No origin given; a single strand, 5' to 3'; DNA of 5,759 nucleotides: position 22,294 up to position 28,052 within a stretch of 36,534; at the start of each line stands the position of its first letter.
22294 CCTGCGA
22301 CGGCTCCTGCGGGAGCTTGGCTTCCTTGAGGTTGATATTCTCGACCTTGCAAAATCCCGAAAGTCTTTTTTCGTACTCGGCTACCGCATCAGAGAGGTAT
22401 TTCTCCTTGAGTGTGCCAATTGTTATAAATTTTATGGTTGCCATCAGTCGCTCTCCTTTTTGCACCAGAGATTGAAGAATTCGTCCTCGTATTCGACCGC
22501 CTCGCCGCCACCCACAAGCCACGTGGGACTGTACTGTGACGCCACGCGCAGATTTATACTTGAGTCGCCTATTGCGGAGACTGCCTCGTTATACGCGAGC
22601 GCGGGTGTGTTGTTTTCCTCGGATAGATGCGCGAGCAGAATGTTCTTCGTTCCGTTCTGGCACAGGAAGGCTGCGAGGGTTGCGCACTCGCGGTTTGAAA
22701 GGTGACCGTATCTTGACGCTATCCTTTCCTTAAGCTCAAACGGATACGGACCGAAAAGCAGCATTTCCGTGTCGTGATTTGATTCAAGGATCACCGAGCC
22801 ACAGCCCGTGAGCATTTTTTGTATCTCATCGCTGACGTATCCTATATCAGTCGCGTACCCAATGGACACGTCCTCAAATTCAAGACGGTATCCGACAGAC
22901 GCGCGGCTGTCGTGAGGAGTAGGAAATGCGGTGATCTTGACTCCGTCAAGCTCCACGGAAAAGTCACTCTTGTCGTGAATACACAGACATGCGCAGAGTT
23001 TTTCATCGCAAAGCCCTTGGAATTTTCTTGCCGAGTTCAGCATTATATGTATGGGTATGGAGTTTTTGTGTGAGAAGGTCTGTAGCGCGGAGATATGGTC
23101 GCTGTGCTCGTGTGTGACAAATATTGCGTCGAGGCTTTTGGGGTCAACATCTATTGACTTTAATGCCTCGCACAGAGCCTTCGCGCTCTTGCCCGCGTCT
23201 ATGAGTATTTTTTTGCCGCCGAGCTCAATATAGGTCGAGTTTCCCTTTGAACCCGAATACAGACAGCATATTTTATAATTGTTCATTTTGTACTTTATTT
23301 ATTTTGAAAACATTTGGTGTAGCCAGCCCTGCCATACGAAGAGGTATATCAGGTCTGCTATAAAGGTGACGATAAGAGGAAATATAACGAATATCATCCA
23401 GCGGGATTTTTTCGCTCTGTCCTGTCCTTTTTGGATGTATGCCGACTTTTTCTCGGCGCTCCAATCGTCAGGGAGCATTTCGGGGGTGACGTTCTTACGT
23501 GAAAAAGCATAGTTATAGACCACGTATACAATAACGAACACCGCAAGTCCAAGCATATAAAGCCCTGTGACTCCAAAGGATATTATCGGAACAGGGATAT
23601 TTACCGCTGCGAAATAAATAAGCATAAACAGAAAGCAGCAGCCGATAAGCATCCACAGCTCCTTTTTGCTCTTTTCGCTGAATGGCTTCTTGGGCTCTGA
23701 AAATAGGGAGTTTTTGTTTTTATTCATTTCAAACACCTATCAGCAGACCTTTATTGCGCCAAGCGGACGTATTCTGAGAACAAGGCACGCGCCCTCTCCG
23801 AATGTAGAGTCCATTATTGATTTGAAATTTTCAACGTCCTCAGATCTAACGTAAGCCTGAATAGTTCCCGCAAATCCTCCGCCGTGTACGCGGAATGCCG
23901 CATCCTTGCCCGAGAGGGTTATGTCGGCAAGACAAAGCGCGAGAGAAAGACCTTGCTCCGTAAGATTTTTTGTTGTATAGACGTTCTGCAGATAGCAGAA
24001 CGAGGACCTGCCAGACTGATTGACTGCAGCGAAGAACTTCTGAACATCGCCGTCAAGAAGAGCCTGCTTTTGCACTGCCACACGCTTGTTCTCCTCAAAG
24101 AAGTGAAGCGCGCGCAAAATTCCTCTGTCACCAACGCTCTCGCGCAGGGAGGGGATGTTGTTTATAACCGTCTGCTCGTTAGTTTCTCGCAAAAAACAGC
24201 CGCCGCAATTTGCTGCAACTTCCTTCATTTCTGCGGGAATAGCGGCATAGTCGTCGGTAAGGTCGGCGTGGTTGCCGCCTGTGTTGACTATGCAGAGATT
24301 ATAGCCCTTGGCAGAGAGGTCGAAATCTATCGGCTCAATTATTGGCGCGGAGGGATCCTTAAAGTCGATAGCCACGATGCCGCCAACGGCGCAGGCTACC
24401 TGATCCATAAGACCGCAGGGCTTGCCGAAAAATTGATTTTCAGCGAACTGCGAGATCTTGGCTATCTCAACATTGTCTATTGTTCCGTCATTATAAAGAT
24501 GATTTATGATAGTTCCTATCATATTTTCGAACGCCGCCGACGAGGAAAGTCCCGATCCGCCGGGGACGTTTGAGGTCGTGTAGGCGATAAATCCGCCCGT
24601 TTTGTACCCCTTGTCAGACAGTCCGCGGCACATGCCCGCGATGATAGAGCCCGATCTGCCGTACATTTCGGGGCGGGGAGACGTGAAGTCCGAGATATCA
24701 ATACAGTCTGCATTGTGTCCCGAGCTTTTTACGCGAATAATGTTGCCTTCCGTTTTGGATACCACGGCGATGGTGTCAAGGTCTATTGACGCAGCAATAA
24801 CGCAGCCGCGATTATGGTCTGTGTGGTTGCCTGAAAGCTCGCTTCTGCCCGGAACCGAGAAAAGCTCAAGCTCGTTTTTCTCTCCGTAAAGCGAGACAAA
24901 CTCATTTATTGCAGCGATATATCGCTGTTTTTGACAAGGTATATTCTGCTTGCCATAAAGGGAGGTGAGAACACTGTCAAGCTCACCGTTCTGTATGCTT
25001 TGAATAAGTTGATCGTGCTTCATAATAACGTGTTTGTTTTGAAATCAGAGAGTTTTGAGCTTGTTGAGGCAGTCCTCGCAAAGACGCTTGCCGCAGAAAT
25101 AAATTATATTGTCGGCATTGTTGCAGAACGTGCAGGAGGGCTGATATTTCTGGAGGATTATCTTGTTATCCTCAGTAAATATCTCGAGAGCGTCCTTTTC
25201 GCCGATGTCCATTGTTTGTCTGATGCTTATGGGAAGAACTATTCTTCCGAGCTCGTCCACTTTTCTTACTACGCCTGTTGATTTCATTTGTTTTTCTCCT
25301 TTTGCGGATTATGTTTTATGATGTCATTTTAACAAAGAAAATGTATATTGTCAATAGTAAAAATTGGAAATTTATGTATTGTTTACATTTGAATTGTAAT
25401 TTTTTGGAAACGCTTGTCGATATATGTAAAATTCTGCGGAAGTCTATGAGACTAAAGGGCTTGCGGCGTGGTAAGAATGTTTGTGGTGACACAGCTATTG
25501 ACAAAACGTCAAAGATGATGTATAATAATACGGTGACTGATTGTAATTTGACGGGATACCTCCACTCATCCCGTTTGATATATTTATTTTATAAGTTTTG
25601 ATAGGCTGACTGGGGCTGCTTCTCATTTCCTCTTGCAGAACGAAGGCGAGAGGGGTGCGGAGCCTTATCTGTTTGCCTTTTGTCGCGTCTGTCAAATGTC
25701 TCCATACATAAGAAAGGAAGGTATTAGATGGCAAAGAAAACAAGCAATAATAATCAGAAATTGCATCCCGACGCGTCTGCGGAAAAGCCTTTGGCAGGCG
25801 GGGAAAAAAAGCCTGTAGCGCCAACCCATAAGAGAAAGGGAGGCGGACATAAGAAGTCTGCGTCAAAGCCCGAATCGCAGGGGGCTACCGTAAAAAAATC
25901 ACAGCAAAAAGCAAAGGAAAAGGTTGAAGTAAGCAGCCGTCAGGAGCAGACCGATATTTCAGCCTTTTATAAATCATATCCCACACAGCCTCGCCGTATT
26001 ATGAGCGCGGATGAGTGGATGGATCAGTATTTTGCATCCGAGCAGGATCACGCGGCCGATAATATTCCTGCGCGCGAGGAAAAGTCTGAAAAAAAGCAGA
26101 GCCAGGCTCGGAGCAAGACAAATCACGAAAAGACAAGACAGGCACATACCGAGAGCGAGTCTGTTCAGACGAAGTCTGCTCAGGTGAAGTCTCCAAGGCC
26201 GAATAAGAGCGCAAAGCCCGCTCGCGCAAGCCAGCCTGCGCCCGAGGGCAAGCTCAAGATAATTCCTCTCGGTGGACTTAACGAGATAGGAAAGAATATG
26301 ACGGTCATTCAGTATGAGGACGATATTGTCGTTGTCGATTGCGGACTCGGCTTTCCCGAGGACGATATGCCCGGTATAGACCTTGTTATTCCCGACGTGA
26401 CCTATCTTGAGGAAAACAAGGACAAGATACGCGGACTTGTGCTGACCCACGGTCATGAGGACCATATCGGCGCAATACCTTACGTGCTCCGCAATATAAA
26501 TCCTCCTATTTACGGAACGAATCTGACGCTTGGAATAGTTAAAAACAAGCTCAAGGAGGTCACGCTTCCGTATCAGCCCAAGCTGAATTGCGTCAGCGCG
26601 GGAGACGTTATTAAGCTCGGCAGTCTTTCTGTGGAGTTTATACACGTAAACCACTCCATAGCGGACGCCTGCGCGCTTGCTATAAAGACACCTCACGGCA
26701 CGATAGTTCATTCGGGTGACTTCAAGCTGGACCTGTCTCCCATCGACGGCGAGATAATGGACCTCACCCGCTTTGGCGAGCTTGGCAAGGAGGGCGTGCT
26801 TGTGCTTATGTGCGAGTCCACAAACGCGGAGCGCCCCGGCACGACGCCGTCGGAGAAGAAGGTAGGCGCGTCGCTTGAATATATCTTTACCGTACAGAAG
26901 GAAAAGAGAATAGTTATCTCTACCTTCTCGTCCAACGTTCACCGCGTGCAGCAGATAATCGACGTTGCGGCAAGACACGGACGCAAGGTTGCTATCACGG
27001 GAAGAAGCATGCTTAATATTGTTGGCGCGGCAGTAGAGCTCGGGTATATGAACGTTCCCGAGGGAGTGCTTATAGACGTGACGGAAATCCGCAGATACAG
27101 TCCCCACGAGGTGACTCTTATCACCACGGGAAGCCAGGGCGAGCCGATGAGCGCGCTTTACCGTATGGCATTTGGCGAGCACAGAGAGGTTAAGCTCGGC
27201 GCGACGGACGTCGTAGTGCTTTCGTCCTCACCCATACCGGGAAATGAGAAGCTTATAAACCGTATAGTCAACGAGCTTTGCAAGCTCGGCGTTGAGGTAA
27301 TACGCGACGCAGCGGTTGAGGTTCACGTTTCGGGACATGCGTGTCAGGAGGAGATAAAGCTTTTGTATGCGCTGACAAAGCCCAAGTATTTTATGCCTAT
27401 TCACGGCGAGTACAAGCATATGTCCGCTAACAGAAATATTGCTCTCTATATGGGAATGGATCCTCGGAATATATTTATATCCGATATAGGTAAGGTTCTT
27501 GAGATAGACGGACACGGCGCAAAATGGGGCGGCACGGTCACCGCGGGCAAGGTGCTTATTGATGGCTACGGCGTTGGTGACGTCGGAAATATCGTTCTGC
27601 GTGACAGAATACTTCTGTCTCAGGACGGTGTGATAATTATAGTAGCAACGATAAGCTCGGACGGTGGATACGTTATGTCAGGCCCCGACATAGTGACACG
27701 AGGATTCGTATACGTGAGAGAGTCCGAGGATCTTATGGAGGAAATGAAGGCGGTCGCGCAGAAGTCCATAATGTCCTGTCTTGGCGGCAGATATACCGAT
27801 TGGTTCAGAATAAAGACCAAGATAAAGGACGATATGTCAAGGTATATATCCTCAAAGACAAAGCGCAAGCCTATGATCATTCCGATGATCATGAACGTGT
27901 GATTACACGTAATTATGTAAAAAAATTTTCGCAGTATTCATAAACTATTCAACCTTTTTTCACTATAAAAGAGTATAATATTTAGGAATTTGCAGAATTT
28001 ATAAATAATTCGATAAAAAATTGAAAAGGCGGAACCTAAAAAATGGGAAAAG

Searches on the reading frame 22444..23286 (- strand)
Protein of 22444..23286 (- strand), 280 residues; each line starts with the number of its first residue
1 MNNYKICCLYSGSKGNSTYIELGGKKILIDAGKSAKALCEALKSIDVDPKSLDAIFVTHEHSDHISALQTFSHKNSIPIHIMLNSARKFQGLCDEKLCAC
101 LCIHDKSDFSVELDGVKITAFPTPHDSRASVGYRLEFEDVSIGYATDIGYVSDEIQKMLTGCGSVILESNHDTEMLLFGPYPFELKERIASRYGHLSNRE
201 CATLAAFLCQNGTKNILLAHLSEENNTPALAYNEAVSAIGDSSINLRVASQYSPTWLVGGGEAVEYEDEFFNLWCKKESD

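Call 53: search_protein_families(library=pfam, max_evalue=0.000001, proteins=[window:22444-23286:-])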
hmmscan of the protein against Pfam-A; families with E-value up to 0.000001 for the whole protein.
window:22444-23286:- (280 aa): 2 families
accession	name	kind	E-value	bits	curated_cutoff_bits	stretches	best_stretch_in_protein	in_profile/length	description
PF12706.13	Lactamase_B_2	-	2.7e-19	70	27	1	26-208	2-190/200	Beta-lactamase superfamily domain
PF00753.33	Lactamase_B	-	7.5e-15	55.8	22.7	1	14-85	5-77/196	Metallo-beta-lactamase superfamily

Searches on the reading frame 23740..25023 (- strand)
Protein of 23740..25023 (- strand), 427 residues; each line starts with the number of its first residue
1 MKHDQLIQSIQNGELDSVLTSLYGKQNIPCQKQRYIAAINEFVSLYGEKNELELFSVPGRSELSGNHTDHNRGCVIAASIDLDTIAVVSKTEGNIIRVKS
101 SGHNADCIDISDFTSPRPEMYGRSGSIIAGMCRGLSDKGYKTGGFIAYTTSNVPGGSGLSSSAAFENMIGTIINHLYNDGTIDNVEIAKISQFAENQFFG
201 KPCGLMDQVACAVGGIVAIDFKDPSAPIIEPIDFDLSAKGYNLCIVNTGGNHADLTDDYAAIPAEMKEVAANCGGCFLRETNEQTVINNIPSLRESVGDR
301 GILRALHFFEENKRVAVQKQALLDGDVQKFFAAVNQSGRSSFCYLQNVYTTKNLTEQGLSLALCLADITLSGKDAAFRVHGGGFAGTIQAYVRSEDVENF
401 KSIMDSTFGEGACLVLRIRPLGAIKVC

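Call 53: search_protein_families(library=pfam, max_evalue=0.000001, proteins=[window:23740-25023:-])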
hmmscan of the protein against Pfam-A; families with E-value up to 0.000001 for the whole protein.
window:23740-25023:- (427 aa): 2 families
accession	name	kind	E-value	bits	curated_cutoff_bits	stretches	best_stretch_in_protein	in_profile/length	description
PF10509.15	GalKase_gal_bdg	-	1.1e-16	60.6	23.1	1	41-90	2-49/49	Galactokinase galactose-binding signature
PF00288.32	GHMP_kinases_N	-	1.5e-15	57.6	22.3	1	140-215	15-87/87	GHMP kinases N terminal domain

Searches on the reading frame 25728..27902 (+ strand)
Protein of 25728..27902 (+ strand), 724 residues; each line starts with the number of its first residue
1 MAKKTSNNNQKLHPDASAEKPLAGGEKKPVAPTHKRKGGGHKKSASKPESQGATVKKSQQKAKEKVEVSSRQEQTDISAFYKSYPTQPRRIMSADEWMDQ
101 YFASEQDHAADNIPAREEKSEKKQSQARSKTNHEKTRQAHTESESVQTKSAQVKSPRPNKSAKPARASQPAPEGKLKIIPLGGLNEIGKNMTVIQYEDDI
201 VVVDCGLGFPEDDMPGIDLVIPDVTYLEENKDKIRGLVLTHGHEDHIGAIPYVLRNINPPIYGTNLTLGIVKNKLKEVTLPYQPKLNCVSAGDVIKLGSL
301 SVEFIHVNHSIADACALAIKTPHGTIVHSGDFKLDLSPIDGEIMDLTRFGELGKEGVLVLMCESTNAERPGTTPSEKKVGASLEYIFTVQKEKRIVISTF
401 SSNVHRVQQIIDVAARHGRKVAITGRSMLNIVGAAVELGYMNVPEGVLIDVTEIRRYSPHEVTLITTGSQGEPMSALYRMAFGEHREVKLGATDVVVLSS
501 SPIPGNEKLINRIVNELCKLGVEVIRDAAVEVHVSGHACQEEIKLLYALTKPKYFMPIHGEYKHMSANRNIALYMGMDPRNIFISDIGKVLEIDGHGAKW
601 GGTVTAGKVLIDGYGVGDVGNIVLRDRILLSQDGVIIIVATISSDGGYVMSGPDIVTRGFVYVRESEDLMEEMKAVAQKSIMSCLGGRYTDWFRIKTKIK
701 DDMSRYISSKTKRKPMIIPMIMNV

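Call 53: search_protein_families(library=pfam, max_evalue=0.000001, proteins=[window:25728-27902:+])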
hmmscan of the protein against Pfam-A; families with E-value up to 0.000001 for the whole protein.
window:25728-27902:+ (724 aa): 5 families
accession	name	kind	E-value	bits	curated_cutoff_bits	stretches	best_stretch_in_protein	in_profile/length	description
PF22505.1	RNase_J_b_CASP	-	9.3e-51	171.3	27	1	392-517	1-126/126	Ribonuclease J, beta-CASP domain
PF17770.6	RNase_J_C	-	2.6e-31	109.1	23.8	1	623-724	1-102/102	Ribonuclease J C-terminal domain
PF00753.33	Lactamase_B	-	2.5e-14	54.1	22.7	1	189-334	6-152/196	Metallo-beta-lactamase superfamily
PF07521.17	RMMBL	-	1.6e-09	38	21.6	1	532-567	11-47/63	Zn-dependent metallo-hydrolase RNA specificity domain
PF12706.13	Lactamase_B_2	-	6.7e-09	36.1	27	1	201-333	3-144/200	Beta-lactamase superfamily domain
